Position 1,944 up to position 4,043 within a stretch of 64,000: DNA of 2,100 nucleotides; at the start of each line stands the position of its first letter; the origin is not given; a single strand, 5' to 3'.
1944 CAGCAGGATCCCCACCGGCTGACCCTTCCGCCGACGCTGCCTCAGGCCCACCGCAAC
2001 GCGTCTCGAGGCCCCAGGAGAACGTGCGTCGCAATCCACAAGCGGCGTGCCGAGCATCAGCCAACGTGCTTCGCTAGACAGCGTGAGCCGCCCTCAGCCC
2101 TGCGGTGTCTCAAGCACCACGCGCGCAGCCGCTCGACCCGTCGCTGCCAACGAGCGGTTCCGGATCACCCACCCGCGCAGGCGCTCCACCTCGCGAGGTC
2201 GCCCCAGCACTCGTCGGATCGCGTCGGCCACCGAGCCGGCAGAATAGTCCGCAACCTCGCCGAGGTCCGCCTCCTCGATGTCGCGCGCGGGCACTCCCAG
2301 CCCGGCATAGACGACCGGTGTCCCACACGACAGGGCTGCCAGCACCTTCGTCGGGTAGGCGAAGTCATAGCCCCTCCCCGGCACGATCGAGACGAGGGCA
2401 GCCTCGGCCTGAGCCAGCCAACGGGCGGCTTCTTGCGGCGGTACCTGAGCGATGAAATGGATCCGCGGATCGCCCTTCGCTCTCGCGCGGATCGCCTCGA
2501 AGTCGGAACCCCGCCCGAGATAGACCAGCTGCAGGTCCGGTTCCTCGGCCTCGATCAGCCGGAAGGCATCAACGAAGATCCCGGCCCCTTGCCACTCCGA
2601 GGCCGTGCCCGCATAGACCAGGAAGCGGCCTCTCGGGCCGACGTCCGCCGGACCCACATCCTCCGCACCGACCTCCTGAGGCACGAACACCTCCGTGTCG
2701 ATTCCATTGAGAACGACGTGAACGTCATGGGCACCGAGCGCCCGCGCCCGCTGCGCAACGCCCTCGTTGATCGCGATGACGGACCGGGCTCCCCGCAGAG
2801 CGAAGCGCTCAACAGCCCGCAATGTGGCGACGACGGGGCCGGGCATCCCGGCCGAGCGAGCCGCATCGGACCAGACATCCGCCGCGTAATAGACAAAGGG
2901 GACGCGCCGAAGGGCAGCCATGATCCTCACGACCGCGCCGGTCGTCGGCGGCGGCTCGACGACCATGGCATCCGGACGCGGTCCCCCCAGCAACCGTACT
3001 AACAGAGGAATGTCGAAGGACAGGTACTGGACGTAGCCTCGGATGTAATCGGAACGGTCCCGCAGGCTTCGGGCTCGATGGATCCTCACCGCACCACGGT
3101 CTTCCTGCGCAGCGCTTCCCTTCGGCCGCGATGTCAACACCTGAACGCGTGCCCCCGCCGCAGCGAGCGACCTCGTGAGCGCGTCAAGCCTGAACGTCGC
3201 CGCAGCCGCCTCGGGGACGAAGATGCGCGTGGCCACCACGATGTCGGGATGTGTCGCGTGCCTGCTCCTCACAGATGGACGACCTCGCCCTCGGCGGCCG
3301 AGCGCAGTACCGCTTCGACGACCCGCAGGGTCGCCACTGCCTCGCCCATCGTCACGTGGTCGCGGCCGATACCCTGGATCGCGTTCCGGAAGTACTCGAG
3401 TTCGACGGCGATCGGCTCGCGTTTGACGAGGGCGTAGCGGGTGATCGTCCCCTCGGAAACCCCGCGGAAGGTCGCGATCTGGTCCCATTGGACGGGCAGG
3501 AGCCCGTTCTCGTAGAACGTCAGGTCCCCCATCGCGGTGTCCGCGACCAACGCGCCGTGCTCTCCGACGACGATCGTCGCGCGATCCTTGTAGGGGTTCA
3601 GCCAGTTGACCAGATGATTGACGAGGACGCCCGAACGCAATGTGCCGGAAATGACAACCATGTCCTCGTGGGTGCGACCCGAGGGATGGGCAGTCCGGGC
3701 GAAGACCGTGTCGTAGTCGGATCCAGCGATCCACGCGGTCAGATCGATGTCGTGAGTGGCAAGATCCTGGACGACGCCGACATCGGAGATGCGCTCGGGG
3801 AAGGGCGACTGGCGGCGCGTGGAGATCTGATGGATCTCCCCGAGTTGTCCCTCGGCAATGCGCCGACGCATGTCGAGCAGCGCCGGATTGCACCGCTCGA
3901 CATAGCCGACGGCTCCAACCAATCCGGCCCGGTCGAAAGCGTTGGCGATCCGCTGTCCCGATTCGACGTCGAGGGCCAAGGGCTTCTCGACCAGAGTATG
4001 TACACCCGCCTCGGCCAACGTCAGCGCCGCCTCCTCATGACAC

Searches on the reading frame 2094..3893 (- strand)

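Call 64: search_protein_families(library=pfam, proteins=[window:2094-3893:-], max_evalue=0.00001)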
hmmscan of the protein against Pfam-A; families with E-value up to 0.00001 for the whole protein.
window:2094-3893:- (599 aa): 4 families
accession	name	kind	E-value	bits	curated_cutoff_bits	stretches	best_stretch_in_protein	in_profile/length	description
PF13579.12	Glyco_trans_4_4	-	6.7e-16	59.5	29.7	1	236-397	7-158/158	Glycosyl transferase 4-like domain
PF13439.12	Glyco_transf_4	-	4.2e-14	53.4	28.5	1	237-401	9-169/170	Glycosyltransferase Family 4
PF13692.12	Glyco_trans_1_4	-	9.8e-14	52.2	27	1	425-563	4-140/142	Glycosyl transferases group 1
PF00534.26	Glycos_transf_1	-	6.7e-08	32.7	26.4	1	423-571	16-164/172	Glycosyl transferases group 1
